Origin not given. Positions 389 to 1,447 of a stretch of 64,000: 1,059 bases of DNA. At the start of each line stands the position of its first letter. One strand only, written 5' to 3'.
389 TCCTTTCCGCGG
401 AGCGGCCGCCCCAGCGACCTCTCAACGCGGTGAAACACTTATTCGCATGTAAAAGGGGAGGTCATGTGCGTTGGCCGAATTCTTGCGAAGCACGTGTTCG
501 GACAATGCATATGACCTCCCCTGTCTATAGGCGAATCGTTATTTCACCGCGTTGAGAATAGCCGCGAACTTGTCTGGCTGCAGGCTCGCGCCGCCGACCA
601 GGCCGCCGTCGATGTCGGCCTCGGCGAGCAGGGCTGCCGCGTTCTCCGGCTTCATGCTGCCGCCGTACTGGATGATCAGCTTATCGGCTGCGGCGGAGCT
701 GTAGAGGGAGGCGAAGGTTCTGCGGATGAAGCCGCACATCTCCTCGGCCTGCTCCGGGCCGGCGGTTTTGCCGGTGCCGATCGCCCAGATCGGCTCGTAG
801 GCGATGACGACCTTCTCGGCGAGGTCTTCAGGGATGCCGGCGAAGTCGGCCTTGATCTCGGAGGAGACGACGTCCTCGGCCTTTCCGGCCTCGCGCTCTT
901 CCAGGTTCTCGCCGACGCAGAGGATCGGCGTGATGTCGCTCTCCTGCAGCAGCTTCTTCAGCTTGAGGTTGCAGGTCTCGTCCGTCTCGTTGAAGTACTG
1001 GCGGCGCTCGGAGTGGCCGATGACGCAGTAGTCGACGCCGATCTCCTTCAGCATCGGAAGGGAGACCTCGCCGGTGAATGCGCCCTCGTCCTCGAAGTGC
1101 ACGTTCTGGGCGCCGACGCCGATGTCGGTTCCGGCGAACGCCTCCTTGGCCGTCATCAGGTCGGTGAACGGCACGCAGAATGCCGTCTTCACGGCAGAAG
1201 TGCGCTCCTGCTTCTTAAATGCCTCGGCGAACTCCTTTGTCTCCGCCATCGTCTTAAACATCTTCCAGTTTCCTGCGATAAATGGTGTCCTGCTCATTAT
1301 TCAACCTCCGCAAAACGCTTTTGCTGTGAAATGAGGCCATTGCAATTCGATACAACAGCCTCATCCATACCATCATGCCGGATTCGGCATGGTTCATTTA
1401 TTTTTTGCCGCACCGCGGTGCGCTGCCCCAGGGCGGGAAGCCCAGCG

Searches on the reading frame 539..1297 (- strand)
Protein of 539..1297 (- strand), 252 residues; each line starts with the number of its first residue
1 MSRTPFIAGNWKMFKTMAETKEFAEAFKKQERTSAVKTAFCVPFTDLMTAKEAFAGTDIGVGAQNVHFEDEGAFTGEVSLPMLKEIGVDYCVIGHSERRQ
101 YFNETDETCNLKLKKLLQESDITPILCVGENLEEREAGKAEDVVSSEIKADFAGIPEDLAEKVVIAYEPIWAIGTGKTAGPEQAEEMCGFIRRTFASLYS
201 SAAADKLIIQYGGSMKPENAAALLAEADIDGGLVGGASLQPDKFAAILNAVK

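Call 84: find_encoding_contigs(protein=window:539-1297:-, flank=10000, max_places=4)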
Protein window:539-1297:- (252 aa): 1 contig read that carries it; 1 place shown.
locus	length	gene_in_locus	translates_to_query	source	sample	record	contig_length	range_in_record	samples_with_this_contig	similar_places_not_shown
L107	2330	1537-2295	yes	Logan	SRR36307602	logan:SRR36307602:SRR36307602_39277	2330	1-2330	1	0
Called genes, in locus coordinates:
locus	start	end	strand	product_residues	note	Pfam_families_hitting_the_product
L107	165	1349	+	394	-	PF00162:PGK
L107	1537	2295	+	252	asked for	PF00121:TIM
